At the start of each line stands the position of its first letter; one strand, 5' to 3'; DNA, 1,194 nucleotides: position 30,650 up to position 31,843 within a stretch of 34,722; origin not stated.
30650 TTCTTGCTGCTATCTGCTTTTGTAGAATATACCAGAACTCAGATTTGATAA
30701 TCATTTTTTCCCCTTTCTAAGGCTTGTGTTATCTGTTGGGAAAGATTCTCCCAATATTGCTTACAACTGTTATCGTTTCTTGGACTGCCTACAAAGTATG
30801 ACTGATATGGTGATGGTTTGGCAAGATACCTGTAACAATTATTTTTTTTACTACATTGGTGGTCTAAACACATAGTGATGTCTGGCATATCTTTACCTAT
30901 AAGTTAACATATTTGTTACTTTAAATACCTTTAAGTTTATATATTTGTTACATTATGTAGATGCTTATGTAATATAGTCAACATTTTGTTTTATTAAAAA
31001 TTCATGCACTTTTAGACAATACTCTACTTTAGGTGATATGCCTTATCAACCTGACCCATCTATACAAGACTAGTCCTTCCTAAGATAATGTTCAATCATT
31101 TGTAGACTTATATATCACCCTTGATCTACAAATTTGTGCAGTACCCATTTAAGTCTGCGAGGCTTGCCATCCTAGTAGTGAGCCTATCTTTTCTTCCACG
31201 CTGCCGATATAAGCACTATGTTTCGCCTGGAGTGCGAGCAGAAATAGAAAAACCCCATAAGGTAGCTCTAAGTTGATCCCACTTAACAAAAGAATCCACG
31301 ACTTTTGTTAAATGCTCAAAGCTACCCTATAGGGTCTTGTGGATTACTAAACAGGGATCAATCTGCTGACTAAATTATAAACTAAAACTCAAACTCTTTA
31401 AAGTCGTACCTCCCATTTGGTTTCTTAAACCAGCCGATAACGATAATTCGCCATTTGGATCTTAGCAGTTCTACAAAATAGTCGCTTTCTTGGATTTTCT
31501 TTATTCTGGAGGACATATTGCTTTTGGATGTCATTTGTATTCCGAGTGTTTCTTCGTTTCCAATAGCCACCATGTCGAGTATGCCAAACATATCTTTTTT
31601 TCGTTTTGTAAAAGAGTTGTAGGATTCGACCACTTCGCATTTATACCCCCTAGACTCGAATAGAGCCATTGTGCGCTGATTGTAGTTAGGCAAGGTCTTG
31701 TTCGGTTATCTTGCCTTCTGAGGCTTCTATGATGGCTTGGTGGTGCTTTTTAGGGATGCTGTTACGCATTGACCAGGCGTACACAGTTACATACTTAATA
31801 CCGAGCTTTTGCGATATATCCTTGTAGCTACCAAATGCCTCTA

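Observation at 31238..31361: About 110-nt multi-helix, double-pseudoknot RNA element with a U-tract downstream of the early nuclease gene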

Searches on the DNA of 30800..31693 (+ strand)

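Call 5: search_dna_similar(query=window:30880-31400:+, collection=phages, mode=distant, max_rows=40)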
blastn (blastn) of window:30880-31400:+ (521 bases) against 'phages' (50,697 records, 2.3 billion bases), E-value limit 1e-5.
No match.

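Call 6: search_rna_families(source=window, start=30800, end=31500, threshold=evalue, max_evalue=10, show_alignments=3)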
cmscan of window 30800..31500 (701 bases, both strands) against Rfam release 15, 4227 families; matches with E-value up to 10: 5.
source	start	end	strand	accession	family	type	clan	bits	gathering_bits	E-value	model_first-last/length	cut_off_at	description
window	31241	31405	-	RF04312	trpB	Cis-reg;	-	18.9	59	6.1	1-107/107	no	trpB ncRNA motif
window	31249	31339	-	RF03839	MIR2599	Gene; miRNA;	-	17.1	120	2.2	1-132/132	no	MIR2599 microRNA precursor family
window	30945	31000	+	RF02108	DLEU2_4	Gene; lncRNA;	-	16.9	40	0.91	1-58/58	no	Deleted in lymphocytic leukemia 2 conserved region 4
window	31235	31357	-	RF00746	mir-454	Gene; miRNA;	-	15.5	60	2.3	1-103/103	no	mir-454 microRNA precursor family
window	31180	31232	-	RF01100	PK-BYV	Cis-reg;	-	15.2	50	2.2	1-40/40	no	3'-terminal pseudoknot in BYV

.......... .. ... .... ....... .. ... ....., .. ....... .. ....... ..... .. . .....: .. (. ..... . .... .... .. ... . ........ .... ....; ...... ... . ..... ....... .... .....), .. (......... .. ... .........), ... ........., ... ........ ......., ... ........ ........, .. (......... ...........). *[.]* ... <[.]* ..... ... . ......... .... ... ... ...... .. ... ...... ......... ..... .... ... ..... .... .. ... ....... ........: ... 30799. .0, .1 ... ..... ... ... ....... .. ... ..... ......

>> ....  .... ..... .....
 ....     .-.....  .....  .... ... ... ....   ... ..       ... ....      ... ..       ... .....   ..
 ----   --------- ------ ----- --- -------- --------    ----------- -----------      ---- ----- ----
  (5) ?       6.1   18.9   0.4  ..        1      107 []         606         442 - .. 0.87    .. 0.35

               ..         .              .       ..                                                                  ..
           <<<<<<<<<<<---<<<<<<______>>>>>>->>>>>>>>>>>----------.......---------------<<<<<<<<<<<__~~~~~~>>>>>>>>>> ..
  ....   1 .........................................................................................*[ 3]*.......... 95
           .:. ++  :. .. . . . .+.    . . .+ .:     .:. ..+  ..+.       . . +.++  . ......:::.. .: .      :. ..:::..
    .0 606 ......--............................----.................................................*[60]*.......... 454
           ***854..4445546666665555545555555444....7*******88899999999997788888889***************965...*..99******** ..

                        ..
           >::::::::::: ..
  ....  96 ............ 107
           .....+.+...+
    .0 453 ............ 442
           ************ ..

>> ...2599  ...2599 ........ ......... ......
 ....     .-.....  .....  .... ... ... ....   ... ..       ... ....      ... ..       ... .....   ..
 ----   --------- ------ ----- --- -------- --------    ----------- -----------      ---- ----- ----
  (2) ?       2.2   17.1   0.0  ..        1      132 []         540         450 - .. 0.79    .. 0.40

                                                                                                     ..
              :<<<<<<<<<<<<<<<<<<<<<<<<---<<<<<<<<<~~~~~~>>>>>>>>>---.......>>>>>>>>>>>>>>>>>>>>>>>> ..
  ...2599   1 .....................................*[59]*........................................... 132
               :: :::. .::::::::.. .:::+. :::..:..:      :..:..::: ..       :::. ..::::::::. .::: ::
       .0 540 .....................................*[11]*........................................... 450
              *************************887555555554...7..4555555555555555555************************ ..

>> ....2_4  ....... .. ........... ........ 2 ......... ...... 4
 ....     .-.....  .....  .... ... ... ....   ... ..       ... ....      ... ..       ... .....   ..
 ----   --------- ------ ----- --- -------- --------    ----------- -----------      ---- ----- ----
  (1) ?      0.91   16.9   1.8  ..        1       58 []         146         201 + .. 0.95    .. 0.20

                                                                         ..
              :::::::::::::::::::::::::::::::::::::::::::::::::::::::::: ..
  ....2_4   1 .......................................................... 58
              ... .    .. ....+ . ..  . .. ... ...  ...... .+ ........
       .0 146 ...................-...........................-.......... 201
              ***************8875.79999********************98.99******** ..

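Call 33: search_rna_families(sources=[L071, L001, L074, L106, L070, L119, L111, L044], threshold=gathering)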
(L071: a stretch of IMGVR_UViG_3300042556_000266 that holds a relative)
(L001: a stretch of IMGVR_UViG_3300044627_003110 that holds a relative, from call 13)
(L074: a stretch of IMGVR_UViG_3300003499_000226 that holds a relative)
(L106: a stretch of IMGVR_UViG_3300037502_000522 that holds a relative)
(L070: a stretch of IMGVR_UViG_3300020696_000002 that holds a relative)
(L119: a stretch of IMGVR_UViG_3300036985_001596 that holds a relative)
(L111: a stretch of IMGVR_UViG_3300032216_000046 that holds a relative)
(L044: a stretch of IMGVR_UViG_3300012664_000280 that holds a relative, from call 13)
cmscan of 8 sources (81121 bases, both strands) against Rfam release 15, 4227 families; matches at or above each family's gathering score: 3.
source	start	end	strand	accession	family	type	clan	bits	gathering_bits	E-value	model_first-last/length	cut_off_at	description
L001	3459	3580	+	RF02932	Betaproteobacteria-1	Gene; sRNA;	-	106.8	49.4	4.7e-19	1-120/120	no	Betaproteobacteria-1 RNA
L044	3471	3593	+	RF02932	Betaproteobacteria-1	Gene; sRNA;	-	97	49.4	7.5e-17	1-120/120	no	Betaproteobacteria-1 RNA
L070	6464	6589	+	RF02932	Betaproteobacteria-1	Gene; sRNA;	-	94.6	49.4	2.7e-16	1-120/120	no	Betaproteobacteria-1 RNA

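Call 39: search_rna_families(source=L001, start=3250, end=4200, threshold=evalue, max_evalue=1, show_alignments=2)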
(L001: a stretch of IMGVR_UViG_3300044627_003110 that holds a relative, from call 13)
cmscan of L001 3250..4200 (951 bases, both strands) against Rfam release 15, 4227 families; matches with E-value up to 1: 3.
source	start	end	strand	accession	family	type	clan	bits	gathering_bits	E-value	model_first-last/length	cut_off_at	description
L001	3459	3580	+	RF02932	Betaproteobacteria-1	Gene; sRNA;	-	106.8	49.4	5.5e-21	1-120/120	no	Betaproteobacteria-1 RNA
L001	3357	3444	+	RF04195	MIR6217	Gene; miRNA;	-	18.7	110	0.15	1-228/228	no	MIR6217 microRNA precursor family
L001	4121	4176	-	RF02108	DLEU2_4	Gene; lncRNA;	-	18.1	40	0.62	1-58/58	no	Deleted in lymphocytic leukemia 2 conserved region 4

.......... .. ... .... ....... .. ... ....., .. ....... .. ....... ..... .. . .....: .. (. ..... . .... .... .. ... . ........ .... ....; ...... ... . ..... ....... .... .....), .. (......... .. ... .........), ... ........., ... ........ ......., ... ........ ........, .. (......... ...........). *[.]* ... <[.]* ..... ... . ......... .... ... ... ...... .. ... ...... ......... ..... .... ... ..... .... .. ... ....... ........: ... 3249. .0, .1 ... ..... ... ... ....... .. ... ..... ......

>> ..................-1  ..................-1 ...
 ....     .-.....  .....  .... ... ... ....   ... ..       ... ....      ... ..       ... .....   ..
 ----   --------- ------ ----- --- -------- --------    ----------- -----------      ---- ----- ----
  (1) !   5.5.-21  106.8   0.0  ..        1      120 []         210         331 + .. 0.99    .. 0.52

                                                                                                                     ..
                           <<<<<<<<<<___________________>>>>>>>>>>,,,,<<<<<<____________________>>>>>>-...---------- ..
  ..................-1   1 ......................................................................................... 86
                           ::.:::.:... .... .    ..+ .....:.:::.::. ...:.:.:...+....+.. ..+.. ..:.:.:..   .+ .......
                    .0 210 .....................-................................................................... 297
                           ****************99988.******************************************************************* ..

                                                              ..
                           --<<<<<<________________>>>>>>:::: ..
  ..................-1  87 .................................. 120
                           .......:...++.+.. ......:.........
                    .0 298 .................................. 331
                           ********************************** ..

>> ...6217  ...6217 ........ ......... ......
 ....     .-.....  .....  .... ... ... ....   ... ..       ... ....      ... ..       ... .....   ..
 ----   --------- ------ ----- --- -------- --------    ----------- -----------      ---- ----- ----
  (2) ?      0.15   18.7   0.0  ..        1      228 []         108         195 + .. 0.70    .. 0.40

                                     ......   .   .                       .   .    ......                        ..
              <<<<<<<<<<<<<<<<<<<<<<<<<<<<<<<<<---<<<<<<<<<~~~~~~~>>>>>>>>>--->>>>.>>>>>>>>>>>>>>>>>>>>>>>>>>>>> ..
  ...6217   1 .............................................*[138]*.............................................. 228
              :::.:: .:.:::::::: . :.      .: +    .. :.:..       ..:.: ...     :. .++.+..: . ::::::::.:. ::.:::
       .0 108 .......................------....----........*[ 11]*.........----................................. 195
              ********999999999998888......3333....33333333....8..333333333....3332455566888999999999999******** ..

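Call 52: search_dna_similar(query=window:31238-31381:-, collection=phages, mode=distant, max_evalue=1, max_rows=20)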
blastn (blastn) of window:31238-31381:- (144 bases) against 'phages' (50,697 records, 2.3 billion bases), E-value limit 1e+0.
No match.

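Call 53: search_dna_similar(query=L001:3459-3580:+, collection=phages, mode=distant, max_evalue=0.01, max_rows=20)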
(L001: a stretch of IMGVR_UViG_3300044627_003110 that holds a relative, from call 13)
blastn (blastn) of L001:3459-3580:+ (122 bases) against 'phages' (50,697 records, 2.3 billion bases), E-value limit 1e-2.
No match.

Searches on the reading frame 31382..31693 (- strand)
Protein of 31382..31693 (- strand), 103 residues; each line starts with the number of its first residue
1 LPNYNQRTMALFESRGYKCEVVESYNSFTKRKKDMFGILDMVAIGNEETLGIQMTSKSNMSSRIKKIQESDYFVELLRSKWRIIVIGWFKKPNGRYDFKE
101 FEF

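Call 11: search_protein_families(library=phrogs, proteins=[window:31382-31693:-], max_evalue=0.01)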
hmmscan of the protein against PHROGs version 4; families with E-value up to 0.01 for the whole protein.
window:31382-31693:- (103 aa): 0 families

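Call 12: search_protein_families(library=pfam, proteins=[window:31382-31693:-], max_evalue=0.01)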
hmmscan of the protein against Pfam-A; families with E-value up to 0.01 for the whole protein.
window:31382-31693:- (103 aa): 0 families

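Call 13: find_related_loci(query=window:31382-31693:-, collection=viral_contigs, flank=3000)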
Query window:31382-31693:- (103 aa) in viral_contigs; peptide patterns used: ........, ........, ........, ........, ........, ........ (x = any residue, [..] = any of these).
72 stretches matched a pattern; 68 encode a relative of the query (tblastn E <= 1e-3); 68 distinct loci.
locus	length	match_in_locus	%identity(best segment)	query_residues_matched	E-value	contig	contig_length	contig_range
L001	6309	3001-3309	99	1-103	3e-67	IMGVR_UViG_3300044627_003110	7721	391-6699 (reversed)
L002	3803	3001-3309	99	1-103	3e-67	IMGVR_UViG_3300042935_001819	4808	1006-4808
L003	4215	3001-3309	99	1-103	3e-67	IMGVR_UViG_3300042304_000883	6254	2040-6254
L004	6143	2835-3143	99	1-103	3e-67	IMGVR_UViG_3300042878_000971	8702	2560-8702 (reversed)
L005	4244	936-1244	98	1-103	8e-67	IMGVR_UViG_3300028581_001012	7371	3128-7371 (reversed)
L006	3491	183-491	91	1-103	5e-62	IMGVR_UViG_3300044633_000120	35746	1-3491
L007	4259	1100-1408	91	1-103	5e-62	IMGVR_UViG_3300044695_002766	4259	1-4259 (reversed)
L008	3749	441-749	91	1-103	5e-62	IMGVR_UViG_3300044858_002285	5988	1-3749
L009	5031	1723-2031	90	1-103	2e-61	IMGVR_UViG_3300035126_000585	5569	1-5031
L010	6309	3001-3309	90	1-103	2e-61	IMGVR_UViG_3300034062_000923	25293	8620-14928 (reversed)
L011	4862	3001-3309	90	1-103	2e-61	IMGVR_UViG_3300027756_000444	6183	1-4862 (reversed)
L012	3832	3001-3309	90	1-103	2e-61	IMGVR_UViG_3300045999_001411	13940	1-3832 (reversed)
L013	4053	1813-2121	90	1-103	2e-61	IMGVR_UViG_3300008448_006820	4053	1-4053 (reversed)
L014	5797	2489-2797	90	1-103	2e-61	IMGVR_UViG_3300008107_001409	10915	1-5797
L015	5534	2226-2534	90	1-103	2e-61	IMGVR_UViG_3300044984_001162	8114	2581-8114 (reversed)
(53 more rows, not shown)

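Call 51: search_solved_structures(query=window:31382-31693:-, max_evalue=10)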
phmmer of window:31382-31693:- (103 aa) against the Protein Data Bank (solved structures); distinct sequences matched with E-value up to 10: 0.

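Call 65: find_homologous_proteins(query=window:31382-31693:-, max_evalue=0.001)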
Query window:31382-31693:- (103 aa): 134 proteins with E <= 0.001 among 135 candidates; the best 120 are listed.
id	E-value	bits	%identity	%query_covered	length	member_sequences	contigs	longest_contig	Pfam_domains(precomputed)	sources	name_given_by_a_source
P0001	3.7e-62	224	99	100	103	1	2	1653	-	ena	-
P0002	4.3e-56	205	89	100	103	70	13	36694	-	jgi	jgi:hypothetical protein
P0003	6.1e-56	204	99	92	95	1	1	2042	-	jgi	jgi:hypothetical protein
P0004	6.5e-56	204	90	100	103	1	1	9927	-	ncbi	-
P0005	7.9e-56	204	99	92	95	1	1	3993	-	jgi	jgi:hypothetical protein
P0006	8.3e-56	204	99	92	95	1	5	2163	-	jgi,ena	-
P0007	1.2e-55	203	99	92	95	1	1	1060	-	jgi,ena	-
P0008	1.6e-55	203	99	92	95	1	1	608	-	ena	-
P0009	2.5e-55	202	98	92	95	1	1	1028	-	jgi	-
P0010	5.7e-55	201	99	92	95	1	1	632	-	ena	-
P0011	6.0e-55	201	99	92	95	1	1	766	-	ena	-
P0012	7.1e-55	201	99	92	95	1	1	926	-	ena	-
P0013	1.7e-54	200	98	92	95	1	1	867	-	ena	-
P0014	9.9e-54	197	98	92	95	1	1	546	-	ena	-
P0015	2.8e-52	193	93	92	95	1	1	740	-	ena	-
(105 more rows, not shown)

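Call 73: predict_structure(alignment_id=A2)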
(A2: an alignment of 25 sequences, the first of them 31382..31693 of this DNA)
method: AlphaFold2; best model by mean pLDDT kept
length: 103 residues; sequences in the alignment: 25
mean_pLDDT: 83.0   pTM: 0.75
mean pLDDT of the five models: 83.0, 70.2, 67.5, 67.4, 65.6
residues with pLDDT >= 90: 37; 70-90: 49; 50-70: 10; < 50: 7
segments of 3 or more residues with pLDDT < 50: 25-29
pLDDT, mean of each block of 10 residues (from residue 1): 80 94 57 66 91 89 87 81 92 92 87
secondary structure, 60 per line:
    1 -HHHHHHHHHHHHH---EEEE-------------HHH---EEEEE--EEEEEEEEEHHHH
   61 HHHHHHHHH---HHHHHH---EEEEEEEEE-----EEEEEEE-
elements in order: H2-14 E18-21 E41-45 E48-56 H57-69 H73-78 E82-90 E96-102

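Call 75: fold_search(model_id=the predicted structure, library=pdb)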
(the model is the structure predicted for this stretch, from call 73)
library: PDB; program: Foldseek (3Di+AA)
matches with E <= 10: 910; with E <= 0.001: 3
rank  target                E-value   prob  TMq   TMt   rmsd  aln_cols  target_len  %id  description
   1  2wcw_C                4.5e-04  1.00  0.59  0.51   5.2       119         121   13  1.6A resolution structure of Archaeoglobus fulgidus Hjc, a Holliday junction resolvase from an archaeal hyperthermophi (released 2009-03-24)
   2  1gef_B                7.3e-04  0.99  0.40  0.36   6.4       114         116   18  Crystal structure of the archaeal holliday junction resolvase HJC (released 2001-03-21)
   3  2wiw_B                8.3e-04  1.00  0.53  0.45   5.7       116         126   14  Crystal structures of Holliday junction resolvases from Archaeoglobus fulgidus bound to DNA substrate (released 2009-05-26)
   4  2wcz_B                1.1e-03  1.00  0.52  0.48   5.4       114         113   15  1.6A resolution structure of Archaeoglobus fulgidus Hjc, a Holliday junction resolvase from an archaeal hyperthermophi (released 2009-03-24)
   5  2wcw_A                1.2e-03  1.00  0.55  0.46   5.3       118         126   13  1.6A resolution structure of Archaeoglobus fulgidus Hjc, a Holliday junction resolvase from an archaeal hyperthermophi (released 2009-03-24)
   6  2wcw_B                1.4e-03  1.00  0.56  0.48   5.2       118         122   14  1.6A resolution structure of Archaeoglobus fulgidus Hjc, a Holliday junction resolvase from an archaeal hyperthermophi (released 2009-03-24)
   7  2wcw_D                1.4e-03  1.00  0.57  0.48   5.3       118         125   14  1.6A resolution structure of Archaeoglobus fulgidus Hjc, a Holliday junction resolvase from an archaeal hyperthermophi (released 2009-03-24)
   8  2wj0_B                1.4e-03  1.00  0.55  0.47   5.3       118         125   13  Crystal structures of Holliday junction resolvases from Archaeoglobus fulgidus bound to DNA substrate (released 2009-05-26)
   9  2wcz_A                1.4e-03  1.00  0.50  0.43   5.7       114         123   13  1.6A resolution structure of Archaeoglobus fulgidus Hjc, a Holliday junction resolvase from an archaeal hyperthermophi (released 2009-03-24)
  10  1gef_A                1.5e-03  0.99  0.41  0.36   6.8       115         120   17  Crystal structure of the archaeal holliday junction resolvase HJC (released 2001-03-21)
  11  1gef_E                2.0e-03  0.97  0.39  0.36   6.4       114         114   18  Crystal structure of the archaeal holliday junction resolvase HJC (released 2001-03-21)
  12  3fov                  2.5e-03  1.00  0.46  0.47   5.5       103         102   12  Crystal structure of protein RPA0323 of unknown function from Rhodopseudomonas palustris (released 2009-01-13)
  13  2wiz_A                2.5e-03  1.00  0.50  0.43   5.9       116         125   13  Crystal structures of Holliday junction resolvases from Archaeoglobus fulgidus bound to DNA substrate (released 2009-05-26)
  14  1ob9                  2.6e-03  1.00  0.55  0.47   5.6       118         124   10  Holliday Junction Resolving Enzyme (released 2004-10-15)
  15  2wiz_B                3.0e-03  1.00  0.48  0.41   5.1       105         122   12  Crystal structures of Holliday junction resolvases from Archaeoglobus fulgidus bound to DNA substrate (released 2009-05-26)
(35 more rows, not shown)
